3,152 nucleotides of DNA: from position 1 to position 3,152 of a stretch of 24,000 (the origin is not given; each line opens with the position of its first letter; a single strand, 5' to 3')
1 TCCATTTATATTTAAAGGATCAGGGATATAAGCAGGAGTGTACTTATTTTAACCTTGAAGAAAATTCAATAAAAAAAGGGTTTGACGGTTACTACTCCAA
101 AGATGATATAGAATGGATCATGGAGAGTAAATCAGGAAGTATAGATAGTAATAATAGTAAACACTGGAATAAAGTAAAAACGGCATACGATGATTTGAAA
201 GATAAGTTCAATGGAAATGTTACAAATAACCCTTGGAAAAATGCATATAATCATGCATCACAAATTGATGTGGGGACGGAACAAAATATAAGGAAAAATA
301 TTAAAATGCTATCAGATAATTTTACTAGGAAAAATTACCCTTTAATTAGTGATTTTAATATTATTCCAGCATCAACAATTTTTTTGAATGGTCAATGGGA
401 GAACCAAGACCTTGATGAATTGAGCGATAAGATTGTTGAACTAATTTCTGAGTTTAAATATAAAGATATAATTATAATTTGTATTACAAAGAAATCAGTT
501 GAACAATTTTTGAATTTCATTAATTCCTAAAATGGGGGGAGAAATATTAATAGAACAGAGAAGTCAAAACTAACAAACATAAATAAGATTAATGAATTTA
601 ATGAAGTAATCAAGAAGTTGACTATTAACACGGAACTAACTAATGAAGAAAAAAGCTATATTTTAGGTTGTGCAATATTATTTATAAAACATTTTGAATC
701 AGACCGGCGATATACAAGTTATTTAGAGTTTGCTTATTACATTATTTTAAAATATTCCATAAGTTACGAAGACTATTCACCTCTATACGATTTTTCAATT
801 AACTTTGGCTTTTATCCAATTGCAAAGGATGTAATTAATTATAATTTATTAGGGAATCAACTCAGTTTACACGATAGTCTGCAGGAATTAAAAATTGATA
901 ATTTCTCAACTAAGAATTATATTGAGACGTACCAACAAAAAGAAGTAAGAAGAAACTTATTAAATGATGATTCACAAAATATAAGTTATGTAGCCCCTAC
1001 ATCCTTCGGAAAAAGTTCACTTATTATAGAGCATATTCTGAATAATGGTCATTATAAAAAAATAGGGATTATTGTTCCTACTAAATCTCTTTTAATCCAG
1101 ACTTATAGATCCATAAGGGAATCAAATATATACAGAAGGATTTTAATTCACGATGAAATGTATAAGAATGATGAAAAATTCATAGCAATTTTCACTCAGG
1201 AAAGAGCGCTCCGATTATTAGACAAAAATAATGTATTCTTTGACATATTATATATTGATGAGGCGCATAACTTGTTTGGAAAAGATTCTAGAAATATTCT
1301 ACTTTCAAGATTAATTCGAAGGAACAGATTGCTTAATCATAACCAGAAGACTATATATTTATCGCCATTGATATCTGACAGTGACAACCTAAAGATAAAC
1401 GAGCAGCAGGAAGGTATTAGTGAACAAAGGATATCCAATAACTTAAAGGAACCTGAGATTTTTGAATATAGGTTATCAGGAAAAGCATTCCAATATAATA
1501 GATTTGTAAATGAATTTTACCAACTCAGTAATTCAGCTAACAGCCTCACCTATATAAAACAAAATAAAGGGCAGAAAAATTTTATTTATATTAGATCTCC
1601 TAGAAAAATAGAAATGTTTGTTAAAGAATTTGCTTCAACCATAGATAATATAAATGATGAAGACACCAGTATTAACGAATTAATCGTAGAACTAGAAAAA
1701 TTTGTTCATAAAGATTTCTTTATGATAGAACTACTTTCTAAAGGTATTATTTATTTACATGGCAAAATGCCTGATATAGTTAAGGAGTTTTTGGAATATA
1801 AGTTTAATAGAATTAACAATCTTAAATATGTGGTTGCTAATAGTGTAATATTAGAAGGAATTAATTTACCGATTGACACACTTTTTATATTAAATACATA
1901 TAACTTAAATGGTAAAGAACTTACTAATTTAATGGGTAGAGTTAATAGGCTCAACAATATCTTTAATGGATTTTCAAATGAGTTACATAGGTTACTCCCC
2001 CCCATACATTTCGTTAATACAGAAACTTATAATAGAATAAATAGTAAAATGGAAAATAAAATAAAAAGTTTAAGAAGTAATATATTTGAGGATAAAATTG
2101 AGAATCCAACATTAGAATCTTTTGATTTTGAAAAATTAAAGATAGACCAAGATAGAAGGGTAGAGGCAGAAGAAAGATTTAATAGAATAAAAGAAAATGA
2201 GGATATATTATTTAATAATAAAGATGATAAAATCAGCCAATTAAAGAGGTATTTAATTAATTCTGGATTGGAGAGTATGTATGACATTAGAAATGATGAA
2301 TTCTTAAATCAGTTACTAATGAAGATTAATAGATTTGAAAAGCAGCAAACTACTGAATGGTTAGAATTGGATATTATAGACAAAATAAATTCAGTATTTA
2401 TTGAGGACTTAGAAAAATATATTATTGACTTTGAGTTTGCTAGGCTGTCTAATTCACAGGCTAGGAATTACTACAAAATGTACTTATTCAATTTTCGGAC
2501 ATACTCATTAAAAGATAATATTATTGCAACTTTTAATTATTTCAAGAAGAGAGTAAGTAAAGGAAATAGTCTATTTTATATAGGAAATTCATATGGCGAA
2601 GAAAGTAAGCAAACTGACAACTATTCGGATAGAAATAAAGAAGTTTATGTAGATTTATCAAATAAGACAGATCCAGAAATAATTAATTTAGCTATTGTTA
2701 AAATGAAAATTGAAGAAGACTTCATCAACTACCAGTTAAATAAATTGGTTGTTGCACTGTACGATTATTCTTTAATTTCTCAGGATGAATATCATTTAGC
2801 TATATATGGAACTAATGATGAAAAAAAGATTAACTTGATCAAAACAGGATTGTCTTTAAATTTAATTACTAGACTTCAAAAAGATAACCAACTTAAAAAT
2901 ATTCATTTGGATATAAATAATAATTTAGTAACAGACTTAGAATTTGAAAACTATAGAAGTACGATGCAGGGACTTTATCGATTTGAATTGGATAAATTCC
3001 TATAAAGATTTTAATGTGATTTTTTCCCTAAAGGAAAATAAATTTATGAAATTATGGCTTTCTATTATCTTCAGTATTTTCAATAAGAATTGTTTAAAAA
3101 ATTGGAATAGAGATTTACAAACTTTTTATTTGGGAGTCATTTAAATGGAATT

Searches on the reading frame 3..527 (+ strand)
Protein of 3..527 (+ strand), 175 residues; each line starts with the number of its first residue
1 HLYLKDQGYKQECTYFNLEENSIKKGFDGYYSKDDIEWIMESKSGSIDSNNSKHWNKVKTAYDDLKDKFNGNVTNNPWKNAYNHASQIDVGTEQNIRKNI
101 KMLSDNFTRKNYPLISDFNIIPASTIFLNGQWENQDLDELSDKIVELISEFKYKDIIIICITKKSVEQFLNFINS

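Call 72: search_protein_families(library=padloc, proteins=[window:3-527:+], max_evalue=0.001)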
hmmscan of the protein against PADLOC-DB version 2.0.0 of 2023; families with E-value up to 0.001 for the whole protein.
window:3-527:+ (175 aa): 0 families

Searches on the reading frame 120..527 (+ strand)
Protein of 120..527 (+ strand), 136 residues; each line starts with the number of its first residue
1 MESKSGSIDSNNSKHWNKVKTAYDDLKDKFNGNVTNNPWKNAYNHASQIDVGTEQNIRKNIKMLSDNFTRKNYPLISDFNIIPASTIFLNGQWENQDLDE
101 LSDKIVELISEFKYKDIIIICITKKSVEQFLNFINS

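Call 3: search_protein_families(library=pfam, proteins=[window:120-527:+], max_evalue=0.01)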
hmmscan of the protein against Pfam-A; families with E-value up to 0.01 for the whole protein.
window:120-527:+ (136 aa): 0 families

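Call 4: search_protein_families(library=padloc, proteins=[window:120-527:+], max_evalue=0.01)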
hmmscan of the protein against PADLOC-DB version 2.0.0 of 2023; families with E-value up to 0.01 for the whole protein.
window:120-527:+ (136 aa): 0 families

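Call 5: search_protein_families(library=ncbifam, proteins=[window:120-527:+], max_evalue=0.01)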
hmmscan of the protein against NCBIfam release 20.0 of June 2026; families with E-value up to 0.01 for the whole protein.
window:120-527:+ (136 aa): 0 families

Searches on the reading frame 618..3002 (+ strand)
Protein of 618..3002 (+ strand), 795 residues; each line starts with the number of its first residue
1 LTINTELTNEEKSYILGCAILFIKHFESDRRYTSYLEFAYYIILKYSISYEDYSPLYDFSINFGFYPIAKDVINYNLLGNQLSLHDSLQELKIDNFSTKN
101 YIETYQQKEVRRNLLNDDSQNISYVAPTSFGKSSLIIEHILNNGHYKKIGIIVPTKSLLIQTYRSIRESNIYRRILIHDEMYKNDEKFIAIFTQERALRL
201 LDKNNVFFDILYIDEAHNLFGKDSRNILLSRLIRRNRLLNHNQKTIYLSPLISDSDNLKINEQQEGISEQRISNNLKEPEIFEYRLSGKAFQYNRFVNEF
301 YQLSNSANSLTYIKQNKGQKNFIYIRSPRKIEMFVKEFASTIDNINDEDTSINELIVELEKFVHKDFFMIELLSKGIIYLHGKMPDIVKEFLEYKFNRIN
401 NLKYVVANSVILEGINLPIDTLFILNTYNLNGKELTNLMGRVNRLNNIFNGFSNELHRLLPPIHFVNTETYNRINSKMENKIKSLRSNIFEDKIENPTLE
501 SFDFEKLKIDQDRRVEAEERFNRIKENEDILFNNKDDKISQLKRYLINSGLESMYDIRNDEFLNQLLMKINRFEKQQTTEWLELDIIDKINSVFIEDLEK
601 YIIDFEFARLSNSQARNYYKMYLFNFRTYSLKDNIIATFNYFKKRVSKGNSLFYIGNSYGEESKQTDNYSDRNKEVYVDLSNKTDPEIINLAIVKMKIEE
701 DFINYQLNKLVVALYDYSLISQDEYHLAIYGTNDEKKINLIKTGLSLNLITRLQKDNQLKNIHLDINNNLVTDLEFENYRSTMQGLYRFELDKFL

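Call 3: search_protein_families(library=pfam, proteins=[window:618-3002:+], max_evalue=0.01)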
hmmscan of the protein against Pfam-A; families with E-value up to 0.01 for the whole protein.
window:618-3002:+ (795 aa): 3 families
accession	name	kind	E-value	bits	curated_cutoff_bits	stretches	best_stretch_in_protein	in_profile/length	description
PF00270.35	DEAD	-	9.2e-10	38.9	26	1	106-249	3-157/167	DEAD/DEAH box helicase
PF04851.21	ResIII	-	4.3e-07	30.4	22.5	1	105-228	6-147/164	Type III restriction enzyme, res subunit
PF00271.37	Helicase_C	-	0.00023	21.8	23.5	1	372-445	38-109/110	Helicase conserved C-terminal domain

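Call 4: search_protein_families(library=padloc, proteins=[window:618-3002:+], max_evalue=0.01)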
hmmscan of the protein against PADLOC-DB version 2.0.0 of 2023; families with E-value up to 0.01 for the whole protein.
window:618-3002:+ (795 aa): 14 families
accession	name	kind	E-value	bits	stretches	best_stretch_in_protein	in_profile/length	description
PDLC00176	HamB1|HamB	-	7.3e-41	138.1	1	92-779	126-827/845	DEAD-box helicase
PDLC00190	HamB1|HamB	-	1.6e-39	134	1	97-772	138-837/866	DEAD-box helicase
PDLC00187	HamB1|HamB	-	9.1e-39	131.4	1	95-451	134-513/851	DEAD-box helicase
PDLC00186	HamB1|HamB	-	1.4e-38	130.5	2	102-264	146-319/864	DEAD-box helicase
PDLC00200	HamB2|HamB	-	1.1e-33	114.2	2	117-258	159-313/865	DEAD-box helicase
PDLC00185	HamB1|HamB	-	5.4e-32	108.5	1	79-498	122-561/871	DEAD-box helicase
PDLC00184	HamB1|HamB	-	1.3e-28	97.6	1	87-508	98-524/738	DEAD-box helicase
PDLC00180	HamB1|HamB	-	6.5e-28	95.7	1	62-579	66-549/709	DEAD-box helicase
PDLC00201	HamB2|HamB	-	1.5e-24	84.4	1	89-449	90-431/721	DEAD-box helicase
PDLC00181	HamB1|HamB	-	2.2e-22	76.9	1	93-770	130-809/836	DEAD-box helicase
PDLC00177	HamB1|HamB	-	1e-20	71.6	2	317-451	386-527/841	DEAD-box helicase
PDLC04531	PDC-M23B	-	2.2e-09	33.9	1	329-447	580-702/1060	-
PDLC04530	PDC-M23B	-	8.1e-05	18.8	0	360-446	391-481/828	-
PDLC03960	SngC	-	0.00036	17.4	1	197-418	153-334/720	-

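Call 5: search_protein_families(library=ncbifam, proteins=[window:618-3002:+], max_evalue=0.01)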
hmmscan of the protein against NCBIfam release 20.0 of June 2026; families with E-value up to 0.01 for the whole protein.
window:618-3002:+ (795 aa): 0 families

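Call 76: find_homologous_proteins(query=window:618-3002:+, max_evalue=1e-20)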
Query window:618-3002:+ (795 aa): 1461 proteins with E <= 1e-20 among 8000 candidates; the best 120 are listed.
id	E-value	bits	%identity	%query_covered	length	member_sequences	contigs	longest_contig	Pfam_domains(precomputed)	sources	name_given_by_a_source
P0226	0.0e+0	1716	100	100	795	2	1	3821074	PF00270.36,PF04851.22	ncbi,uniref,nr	ncbi:DEAD/DEAH box helicase [Virgibacillus sp. SK37]|uniref:DEAD/DEAH box helicase n=1 Tax=Virgibaci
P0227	0.0e+0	1286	74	100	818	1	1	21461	PF00270.36,PF00271.38,PF04851.22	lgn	-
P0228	0.0e+0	1281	74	100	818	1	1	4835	PF00270.36,PF04851.22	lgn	-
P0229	0.0e+0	1245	72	100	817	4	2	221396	PF00270.36,PF00271.38,PF04851.22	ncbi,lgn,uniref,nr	ncbi:DEAD/DEAH box helicase [Bacillus thuringiensis]|uniref:DEAD/DEAH box helicase n=1 Tax=Bacillus 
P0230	0.0e+0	1221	72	100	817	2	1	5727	PF00270.36,PF04851.22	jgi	jgi:superfamily II DNA or RNA helicase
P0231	0.0e+0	1218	71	100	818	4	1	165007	PF00270.36,PF04851.22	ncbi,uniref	ncbi:DEAD/DEAH box helicase [Neobacillus sp. LXY-1]|uniref:DEAD/DEAH box helicase n=1 Tax=Neobacillu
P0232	0.0e+0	1207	71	100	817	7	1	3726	PF00270.36,PF04851.22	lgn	-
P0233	0.0e+0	1203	70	100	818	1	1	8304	PF00270.36,PF04851.22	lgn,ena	-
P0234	0.0e+0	1196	70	100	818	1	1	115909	PF00270.36,PF04851.22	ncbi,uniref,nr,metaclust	ncbi:DEAD/DEAH box helicase [Mesobacillus selenatarsenatis]|uniref:Helicase ATP-binding domain-conta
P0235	0.0e+0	1168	69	100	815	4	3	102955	PF00270.36,PF04851.22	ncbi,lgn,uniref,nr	ncbi:DEAD/DEAH box helicase [Bacillus altitudinis]|uniref:DEAD/DEAH box helicase n=1 Tax=Bacillus al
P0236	0.0e+0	1037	62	100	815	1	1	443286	PF00270.36,PF04851.22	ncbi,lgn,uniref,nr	ncbi:DEAD/DEAH box helicase [Paenibacillus sp. SC116]|uniref:DEAD/DEAH box helicase n=1 Tax=Paenibac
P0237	0.0e+0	1018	62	100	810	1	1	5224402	PF00270.36,PF04851.22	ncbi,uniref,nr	ncbi:DEAD/DEAH box helicase [Evansella clarkii]|uniref:DEAD/DEAH box helicase n=1 Tax=Evansella clar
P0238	4.2e-293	992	60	100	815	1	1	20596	PF00270.36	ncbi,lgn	-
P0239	2.0e-287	974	59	100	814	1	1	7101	PF00270.36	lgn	-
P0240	1.1e-283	961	57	100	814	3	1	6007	PF00270.36,PF00271.38,PF04851.22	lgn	-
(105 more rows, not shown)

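Call 77: find_encoding_contigs(protein=P0229, flank=6000, max_places=3)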
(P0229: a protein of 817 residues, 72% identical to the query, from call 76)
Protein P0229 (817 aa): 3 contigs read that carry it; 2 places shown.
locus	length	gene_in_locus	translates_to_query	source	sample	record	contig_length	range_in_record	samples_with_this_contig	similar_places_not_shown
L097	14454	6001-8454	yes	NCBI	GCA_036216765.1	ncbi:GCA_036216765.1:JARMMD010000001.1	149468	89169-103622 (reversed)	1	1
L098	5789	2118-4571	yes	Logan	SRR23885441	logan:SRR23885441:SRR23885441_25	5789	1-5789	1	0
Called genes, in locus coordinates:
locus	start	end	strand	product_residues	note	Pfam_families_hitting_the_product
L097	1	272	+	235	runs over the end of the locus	-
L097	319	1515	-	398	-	PF01773:Nucleos_tra2_N, PF07670:Gate, PF07662:Nucleos_tra2_C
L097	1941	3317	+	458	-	PF01938:TRAM, PF08241:Methyltransf_11 (faint), PF05958:tRNA_U5-meth_tr (weak), PF02475:TRM5-TYW2_MTfase, PF13649:Methyltransf_25 (weak), PF13847:Methyltransf_31, PF05958:tRNA_U5-meth_tr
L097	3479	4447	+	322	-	PF01207:Dus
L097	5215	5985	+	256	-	-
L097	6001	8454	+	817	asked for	PF00270:DEAD, PF04851:ResIII (weak), PF00271:Helicase_C (faint)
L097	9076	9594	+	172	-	PF07308:DUF1456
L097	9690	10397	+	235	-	PF01863:YgjP-like, PF08325:WLM (weak)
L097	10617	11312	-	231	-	-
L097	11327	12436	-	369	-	PF02746:MR_MLE_N, PF13378:MR_MLE_C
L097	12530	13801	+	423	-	-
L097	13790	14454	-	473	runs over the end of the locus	PF03553:Na_H_antiporter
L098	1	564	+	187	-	?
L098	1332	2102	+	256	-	-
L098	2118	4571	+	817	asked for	PF00270:DEAD, PF04851:ResIII (weak), PF00271:Helicase_C (faint)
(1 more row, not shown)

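Call 78: find_encoding_contigs(protein=P0235, flank=6000, max_places=3)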
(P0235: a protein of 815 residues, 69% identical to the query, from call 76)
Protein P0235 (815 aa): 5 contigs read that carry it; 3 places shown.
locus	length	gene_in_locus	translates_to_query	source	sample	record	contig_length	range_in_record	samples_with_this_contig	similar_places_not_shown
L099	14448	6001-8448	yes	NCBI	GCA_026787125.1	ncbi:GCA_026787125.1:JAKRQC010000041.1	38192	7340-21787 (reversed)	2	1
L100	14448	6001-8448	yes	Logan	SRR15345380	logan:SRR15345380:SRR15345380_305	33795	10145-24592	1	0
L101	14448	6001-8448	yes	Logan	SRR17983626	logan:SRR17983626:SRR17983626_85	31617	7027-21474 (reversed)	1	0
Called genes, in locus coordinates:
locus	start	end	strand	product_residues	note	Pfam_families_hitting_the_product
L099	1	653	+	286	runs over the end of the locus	PF01887:SAM_HAT_N, PF20257:SAM_HAT_C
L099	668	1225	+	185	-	PF07155:ECF-ribofla_trS, PF12822:ECF_trnsprt (weak)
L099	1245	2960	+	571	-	PF13481:AAA_25 (faint), PF00005:ABC_tran, PF02463:SMC_N (faint), PF06414:Zeta_toxin (faint), PF13173:AAA_14 (faint), PF13304:AAA_21 (faint), PF12558:DUF3744, PF00005:ABC_tran, +4 more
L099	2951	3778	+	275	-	PF02361:CbiQ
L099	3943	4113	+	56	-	PF14116:YyzF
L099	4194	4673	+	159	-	PF02590:SPOUT_MTase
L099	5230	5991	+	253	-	-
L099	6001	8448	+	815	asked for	PF00270:DEAD, PF04851:ResIII (weak)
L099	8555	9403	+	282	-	PF00753:Lactamase_B, PF23023:Anti-Pycsar_Apyc1 (weak), PF12706:Lactamase_B_2 (weak)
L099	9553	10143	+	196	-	PF00027:cNMP_binding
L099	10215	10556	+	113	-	PF17074:Darcynin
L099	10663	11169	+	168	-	PF03803:Scramblase (faint), PF04525:LOR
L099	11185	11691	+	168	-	-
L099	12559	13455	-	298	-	PF02567:PhzC-PhzF, PF05544:Pro_racemase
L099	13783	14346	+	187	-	PF15600:Imm64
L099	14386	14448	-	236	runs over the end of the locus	PF00392:GntR, PF07702:UTRA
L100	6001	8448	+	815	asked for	PF00270:DEAD, PF04851:ResIII (weak)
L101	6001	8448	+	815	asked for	PF00270:DEAD, PF04851:ResIII (weak)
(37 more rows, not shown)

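Call 80: search_protein_families(library=padloc, proteins=[L097:5215-5982:+, L099:5230-5988:+], max_evalue=0.01)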
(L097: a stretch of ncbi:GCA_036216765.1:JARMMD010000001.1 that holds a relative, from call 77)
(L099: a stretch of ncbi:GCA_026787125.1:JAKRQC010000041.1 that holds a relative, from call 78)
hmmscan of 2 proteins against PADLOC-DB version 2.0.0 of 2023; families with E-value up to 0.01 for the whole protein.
L097:5215-5982:+ (256 aa): 0 families

L099:5230-5988:+ (253 aa): 1 family
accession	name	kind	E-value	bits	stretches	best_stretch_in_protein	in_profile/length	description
PDLC00282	PtuA1|PtuA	-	0.0024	14.8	1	127-198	43-114/520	AAA ATPase domain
